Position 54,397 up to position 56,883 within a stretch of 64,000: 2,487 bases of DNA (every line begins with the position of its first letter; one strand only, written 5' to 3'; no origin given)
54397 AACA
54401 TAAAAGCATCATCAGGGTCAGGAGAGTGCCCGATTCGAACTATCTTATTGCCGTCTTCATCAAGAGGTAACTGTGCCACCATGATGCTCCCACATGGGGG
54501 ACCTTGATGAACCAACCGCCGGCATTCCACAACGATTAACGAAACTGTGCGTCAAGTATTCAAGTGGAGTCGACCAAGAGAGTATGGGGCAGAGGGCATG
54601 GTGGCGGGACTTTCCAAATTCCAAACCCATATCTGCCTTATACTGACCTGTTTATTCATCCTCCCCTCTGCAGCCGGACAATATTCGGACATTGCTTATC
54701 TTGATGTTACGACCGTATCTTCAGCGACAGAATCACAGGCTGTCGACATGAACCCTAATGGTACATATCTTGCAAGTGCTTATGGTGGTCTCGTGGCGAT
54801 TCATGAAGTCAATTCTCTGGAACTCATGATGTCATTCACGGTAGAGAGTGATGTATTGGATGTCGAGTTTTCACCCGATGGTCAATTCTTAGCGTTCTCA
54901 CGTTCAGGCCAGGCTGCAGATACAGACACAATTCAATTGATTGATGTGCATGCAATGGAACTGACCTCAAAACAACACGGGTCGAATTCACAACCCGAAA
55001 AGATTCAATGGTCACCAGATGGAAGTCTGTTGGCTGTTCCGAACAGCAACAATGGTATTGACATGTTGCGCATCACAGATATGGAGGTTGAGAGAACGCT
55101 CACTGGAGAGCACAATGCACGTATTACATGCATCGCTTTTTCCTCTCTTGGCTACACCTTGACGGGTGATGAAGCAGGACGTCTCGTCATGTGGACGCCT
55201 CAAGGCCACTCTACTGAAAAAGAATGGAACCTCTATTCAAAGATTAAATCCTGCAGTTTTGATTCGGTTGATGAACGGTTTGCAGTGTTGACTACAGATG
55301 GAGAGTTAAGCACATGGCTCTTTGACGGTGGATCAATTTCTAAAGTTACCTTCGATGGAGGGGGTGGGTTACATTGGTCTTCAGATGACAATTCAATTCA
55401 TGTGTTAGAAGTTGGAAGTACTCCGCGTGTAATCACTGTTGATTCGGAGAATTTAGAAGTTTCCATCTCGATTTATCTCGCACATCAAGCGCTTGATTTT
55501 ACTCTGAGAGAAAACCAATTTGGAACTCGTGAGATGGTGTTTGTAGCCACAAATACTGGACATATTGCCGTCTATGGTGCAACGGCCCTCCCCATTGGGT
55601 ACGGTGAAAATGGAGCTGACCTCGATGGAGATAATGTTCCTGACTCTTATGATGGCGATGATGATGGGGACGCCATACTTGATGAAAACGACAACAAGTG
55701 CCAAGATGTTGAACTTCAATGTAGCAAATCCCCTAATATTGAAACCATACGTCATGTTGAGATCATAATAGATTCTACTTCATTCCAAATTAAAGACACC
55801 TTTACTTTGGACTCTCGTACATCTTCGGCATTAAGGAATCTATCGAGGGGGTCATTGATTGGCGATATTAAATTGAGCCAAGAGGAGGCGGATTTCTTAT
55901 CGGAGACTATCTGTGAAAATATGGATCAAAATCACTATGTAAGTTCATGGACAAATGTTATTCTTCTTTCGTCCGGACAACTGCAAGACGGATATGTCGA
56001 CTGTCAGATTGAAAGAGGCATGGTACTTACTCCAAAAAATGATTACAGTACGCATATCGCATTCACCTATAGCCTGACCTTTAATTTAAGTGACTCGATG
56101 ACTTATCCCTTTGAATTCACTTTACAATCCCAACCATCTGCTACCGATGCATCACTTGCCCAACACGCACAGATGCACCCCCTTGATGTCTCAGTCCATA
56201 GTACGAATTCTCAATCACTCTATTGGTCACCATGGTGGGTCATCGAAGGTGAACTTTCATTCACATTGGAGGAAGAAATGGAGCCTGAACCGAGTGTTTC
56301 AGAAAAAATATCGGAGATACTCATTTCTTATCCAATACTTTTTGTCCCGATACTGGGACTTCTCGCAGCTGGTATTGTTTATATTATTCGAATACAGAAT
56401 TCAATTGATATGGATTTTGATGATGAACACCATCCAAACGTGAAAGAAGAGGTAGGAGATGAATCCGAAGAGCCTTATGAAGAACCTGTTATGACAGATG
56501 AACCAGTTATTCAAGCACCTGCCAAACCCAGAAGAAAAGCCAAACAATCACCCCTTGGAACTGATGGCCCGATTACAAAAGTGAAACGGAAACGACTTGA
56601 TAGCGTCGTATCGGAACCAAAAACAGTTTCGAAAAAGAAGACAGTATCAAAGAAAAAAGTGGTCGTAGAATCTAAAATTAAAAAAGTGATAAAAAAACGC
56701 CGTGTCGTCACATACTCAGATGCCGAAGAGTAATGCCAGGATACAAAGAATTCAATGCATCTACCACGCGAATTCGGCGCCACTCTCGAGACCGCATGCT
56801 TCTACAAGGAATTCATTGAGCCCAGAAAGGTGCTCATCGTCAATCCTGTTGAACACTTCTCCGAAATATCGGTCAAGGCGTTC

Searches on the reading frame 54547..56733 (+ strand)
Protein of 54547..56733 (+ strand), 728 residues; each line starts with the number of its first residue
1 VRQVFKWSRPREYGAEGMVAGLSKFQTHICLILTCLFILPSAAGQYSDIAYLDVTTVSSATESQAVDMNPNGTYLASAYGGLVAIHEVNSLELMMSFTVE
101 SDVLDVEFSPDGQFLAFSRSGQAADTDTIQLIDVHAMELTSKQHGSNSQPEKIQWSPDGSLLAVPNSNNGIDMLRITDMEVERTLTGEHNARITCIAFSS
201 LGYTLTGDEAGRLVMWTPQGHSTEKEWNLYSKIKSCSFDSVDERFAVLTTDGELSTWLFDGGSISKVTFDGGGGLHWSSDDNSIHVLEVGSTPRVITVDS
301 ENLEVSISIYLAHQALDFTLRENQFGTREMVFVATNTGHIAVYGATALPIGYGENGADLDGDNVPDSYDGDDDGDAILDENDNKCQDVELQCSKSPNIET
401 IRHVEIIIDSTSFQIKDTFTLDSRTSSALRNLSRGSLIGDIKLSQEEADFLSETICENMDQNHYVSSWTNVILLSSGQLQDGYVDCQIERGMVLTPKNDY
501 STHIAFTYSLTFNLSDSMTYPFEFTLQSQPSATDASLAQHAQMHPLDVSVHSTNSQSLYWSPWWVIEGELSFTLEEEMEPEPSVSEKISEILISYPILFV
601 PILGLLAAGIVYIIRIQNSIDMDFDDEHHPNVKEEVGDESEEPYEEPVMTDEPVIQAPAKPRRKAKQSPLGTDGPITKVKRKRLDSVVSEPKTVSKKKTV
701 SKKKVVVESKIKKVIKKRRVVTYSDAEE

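Call 74: search_protein_families(library=pfam, proteins=[window:54547-56733:+], max_evalue=0.00001)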
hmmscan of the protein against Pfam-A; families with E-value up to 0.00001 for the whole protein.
window:54547-56733:+ (728 aa): 12 families
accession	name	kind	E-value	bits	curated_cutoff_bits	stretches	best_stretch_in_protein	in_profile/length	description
PF25174.1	Beta-prop_THOC3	-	9.9e-19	67.8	305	1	64-204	50-185/272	THOC3 beta-propeller domain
PF24814.1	WD40_Prp19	-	4e-15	56.1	320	1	126-251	112-241/281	Prp19 WD40 domain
PF23414.1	Beta-prop_EML_2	-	4.4e-15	56.2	90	1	67-203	5-137/266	Echinoderm microtubule-associated protein second beta-propeller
PF24817.1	WD40_WDHD1_1st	-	2.2e-13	50.5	109.9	1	144-217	175-250/291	WDHD1 first WD40 domain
PF25173.1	Beta-prop_WDR3_1st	-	2.6e-09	37.5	154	1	126-216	8-98/184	WDR3 first beta-propeller domain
PF00400.38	WD40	-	3.9e-08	33.9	27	0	183-216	5-38/39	WD domain, G-beta repeat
PF12894.13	ANAPC4_WD40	-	7.1e-08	33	22.9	0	144-199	35-89/91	Anaphase-promoting complex subunit 4 WD40 domain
PF24796.1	WDR55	-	7.4e-08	32.2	200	1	97-257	4-164/296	WDR55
PF23383.1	Beta-prop_IFT140_1st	-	1.1e-07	31.3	27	1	110-218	24-131/406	IFT140 first beta-propeller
PF23389.1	Beta-prop_WDR19_1st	-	1.2e-07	31.5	27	1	70-236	8-168/325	WDR19 first beta-propeller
PF23409.1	Beta-prop_EML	-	1.4e-07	31.7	88.2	1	89-230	52-196/267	Echinoderm microtubule-associated protein first beta-propeller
PF24807.1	WD40_CDC20-Fz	-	1.1e-06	28.6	200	0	147-221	51-123/292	CDC20/Fizzy WD40 domain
